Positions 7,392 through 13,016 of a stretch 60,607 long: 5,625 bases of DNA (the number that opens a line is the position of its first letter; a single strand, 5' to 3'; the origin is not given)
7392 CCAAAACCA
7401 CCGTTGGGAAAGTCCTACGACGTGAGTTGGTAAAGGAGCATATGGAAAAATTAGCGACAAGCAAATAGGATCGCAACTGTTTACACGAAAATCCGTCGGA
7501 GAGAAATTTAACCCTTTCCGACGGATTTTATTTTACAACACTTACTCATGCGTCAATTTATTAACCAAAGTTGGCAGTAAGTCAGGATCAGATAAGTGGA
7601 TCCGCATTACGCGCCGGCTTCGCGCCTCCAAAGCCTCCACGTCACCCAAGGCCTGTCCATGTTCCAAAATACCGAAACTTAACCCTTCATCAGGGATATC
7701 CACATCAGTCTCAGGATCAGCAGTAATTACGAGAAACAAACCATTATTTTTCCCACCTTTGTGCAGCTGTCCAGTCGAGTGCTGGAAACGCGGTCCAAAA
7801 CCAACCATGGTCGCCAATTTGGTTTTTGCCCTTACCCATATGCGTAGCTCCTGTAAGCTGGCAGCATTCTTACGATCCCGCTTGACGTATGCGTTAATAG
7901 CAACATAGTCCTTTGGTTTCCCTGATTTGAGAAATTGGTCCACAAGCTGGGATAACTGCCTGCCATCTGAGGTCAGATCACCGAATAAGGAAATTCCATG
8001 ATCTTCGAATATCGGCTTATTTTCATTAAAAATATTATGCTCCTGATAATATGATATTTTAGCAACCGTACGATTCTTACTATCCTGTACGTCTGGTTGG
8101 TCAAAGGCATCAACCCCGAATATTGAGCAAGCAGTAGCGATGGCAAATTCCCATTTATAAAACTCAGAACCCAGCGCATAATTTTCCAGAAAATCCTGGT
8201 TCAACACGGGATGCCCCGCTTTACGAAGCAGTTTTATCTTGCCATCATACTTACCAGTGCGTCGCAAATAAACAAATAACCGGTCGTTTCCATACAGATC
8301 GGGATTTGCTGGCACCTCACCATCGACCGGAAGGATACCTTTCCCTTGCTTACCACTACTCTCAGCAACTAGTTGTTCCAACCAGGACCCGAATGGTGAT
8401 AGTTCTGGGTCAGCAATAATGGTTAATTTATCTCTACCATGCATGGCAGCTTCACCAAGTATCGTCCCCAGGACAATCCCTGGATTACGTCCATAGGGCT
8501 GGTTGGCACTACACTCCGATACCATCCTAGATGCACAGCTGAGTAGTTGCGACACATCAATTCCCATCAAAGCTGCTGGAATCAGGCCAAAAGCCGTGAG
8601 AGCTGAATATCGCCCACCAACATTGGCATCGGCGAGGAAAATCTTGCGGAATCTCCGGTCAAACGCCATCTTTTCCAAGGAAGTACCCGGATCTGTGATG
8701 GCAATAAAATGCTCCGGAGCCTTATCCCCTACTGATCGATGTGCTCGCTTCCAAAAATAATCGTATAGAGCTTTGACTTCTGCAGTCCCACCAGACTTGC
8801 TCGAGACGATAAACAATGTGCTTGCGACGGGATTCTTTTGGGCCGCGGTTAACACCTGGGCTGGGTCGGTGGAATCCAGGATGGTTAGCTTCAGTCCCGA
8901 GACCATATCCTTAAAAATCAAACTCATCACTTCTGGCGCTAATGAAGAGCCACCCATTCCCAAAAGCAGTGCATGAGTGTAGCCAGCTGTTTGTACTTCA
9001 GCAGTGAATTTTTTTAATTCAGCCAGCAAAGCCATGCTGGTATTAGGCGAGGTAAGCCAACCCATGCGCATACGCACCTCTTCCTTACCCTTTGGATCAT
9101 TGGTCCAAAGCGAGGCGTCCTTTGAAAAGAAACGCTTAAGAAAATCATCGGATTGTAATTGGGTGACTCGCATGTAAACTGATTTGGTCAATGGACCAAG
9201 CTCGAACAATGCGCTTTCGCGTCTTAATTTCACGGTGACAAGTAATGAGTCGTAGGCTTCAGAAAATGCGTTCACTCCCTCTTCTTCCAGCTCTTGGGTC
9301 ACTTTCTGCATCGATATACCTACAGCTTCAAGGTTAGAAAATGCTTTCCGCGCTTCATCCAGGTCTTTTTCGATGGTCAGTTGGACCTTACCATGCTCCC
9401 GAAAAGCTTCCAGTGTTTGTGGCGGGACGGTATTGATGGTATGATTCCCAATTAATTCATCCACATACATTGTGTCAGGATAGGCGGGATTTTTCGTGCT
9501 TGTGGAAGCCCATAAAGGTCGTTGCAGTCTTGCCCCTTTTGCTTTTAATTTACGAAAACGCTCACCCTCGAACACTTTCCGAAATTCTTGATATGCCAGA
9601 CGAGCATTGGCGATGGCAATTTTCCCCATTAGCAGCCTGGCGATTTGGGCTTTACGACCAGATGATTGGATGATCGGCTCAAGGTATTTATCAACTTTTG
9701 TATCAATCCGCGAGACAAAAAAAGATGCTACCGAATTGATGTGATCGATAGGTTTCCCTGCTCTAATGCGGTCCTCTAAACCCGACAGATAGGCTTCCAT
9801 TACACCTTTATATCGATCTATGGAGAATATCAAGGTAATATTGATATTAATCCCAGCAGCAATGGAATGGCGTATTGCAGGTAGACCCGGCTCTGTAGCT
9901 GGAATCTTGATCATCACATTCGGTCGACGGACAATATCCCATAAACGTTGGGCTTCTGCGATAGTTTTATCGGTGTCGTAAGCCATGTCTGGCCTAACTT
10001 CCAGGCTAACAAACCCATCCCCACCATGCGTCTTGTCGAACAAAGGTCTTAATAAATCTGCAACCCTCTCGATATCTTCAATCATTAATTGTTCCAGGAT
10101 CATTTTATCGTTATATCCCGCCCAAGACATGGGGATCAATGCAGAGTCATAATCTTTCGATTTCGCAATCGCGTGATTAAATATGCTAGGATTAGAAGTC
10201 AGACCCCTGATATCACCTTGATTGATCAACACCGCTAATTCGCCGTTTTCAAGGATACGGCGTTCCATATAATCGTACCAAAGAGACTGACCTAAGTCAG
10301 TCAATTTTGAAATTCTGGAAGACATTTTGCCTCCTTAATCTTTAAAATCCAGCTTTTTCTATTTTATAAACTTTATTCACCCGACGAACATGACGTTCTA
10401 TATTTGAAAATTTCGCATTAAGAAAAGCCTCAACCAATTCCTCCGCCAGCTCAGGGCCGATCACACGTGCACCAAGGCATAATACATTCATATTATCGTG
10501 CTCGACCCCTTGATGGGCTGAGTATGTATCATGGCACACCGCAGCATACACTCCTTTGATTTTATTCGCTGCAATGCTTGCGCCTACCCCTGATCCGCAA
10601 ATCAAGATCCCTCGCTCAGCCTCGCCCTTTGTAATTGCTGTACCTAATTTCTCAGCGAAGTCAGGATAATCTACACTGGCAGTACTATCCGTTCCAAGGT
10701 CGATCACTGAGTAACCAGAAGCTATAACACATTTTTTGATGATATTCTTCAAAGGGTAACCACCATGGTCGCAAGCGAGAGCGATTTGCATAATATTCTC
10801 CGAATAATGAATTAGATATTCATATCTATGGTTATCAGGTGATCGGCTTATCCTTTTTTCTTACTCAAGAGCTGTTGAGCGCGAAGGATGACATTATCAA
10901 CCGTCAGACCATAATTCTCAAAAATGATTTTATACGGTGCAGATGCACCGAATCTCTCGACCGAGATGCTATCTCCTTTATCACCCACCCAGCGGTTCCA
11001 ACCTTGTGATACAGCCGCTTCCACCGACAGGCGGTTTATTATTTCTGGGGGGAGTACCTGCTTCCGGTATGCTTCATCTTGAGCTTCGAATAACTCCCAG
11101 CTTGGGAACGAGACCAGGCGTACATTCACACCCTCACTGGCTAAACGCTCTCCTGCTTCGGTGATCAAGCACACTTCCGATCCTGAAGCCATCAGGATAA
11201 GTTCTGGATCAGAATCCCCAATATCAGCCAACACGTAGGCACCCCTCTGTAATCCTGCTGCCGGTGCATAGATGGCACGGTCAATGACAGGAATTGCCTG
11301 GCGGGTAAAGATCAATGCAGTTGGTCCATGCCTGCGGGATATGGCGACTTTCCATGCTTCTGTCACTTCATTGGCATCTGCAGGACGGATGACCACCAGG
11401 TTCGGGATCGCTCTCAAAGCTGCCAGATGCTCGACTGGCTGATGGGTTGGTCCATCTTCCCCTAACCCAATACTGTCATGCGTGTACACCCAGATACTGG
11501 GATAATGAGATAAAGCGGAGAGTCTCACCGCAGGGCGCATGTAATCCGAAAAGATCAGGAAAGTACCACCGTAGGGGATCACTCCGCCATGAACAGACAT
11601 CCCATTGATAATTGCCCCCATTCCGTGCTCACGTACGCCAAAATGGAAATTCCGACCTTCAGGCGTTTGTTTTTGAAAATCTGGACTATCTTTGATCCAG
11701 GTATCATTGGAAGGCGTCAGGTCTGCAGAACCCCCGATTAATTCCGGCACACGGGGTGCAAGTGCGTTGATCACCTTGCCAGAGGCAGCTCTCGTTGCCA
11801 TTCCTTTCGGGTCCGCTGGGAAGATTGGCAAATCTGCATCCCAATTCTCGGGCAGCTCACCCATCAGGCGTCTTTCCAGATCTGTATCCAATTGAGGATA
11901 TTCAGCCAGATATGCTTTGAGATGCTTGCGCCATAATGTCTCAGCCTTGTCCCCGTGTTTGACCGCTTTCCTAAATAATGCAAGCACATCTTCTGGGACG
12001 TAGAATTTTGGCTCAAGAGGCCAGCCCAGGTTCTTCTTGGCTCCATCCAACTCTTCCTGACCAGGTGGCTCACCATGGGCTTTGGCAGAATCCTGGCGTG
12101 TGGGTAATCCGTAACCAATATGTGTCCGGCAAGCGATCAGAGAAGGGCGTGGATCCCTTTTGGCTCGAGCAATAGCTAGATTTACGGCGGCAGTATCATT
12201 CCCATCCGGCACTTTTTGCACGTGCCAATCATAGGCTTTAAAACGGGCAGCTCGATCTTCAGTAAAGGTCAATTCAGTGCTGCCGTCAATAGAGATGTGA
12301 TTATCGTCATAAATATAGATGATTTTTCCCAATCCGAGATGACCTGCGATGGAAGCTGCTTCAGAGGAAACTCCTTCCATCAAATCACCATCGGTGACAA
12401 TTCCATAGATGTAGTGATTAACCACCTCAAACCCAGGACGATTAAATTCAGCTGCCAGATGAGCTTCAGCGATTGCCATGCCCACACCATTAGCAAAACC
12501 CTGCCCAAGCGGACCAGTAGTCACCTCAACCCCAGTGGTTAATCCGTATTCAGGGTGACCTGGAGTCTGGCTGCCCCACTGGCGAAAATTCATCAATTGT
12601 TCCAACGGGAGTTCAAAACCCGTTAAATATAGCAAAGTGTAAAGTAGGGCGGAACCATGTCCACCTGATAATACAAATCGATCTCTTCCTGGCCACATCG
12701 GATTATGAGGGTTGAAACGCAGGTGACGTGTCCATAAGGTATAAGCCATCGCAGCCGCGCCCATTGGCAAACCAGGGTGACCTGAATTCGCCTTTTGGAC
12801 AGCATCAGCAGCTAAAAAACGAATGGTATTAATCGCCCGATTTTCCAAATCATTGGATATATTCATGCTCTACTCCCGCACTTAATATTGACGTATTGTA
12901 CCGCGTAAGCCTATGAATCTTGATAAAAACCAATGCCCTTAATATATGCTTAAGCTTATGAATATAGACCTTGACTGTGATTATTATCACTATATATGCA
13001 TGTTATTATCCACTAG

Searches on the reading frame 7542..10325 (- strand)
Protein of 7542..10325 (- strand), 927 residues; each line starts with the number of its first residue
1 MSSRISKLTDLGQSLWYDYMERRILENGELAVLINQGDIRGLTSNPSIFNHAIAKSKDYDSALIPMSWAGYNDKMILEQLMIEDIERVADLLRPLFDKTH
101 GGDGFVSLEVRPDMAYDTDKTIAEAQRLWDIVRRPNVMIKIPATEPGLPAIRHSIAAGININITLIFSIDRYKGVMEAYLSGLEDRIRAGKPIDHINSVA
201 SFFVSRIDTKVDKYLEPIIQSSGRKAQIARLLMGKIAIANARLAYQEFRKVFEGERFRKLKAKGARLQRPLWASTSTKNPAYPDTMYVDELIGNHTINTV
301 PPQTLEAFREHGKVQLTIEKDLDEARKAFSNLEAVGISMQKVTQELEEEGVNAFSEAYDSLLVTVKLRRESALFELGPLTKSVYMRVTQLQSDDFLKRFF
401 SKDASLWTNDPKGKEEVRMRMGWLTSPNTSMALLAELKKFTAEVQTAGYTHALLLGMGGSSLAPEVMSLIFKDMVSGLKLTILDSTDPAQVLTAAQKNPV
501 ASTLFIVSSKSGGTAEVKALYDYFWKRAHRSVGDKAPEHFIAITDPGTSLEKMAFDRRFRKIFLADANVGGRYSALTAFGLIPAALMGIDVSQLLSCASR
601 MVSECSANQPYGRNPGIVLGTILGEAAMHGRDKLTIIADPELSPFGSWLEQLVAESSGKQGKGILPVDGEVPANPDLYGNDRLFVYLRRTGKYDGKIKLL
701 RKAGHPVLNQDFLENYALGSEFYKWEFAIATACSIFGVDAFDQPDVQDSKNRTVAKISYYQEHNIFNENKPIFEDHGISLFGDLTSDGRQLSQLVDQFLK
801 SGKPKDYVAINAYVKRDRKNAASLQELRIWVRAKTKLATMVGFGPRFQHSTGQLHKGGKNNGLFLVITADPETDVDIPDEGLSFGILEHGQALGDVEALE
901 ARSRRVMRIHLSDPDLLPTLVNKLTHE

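Call 58: search_protein_families(library=pfam, proteins=[window:7542-10325:-], max_evalue=0.00001)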
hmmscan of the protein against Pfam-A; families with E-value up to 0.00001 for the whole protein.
window:7542-10325:- (927 aa): 2 families
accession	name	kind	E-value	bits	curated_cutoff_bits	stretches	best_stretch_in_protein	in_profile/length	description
PF00923.25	TAL_FSA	-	2.3e-77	260.6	27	1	15-362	1-282/285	Transaldolase/Fructose-6-phosphate aldolase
PF00342.24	PGI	-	1.6e-16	60.5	22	1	433-660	72-309/486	Phosphoglucose isomerase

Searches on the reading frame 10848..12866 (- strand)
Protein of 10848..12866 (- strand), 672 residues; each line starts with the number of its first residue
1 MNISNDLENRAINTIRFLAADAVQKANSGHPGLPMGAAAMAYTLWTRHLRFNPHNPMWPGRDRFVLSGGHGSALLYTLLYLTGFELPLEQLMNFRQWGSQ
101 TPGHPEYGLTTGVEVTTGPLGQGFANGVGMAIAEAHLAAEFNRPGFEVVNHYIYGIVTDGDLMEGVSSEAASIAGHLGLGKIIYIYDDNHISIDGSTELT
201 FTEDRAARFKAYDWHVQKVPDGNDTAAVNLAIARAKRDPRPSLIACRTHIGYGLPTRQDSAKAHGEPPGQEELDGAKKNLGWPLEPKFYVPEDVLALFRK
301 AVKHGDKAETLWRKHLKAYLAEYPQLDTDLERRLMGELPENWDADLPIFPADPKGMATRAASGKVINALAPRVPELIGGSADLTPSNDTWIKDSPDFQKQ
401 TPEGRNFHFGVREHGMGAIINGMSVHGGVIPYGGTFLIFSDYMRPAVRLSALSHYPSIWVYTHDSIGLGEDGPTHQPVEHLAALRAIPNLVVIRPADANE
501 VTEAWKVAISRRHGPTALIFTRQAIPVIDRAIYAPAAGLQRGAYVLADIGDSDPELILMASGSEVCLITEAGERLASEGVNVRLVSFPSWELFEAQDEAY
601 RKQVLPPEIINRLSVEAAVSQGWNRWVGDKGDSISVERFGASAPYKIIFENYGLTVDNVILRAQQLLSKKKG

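Call 58: search_protein_families(library=pfam, proteins=[window:10848-12866:-], max_evalue=0.00001)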
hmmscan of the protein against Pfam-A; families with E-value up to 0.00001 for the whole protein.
window:10848-12866:- (672 aa): 4 families
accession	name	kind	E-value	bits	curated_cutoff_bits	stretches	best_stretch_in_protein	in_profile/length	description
PF00456.26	Transketolase_N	-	3.5e-140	467.2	22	1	8-339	2-334/334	Transketolase, thiamine diphosphate binding domain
PF02779.29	Transket_pyr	-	1.3e-57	194.6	27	1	355-526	2-173/174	Transketolase, pyrimidine binding domain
PF22613.1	Transketolase_C_1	-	3.8e-37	127.4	27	1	542-655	1-113/113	Transketolase-like TK C-terminal domain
PF02780.25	Transketolase_C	-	1.3e-08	35.3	25.9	1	552-659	8-124/124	Transketolase, C-terminal domain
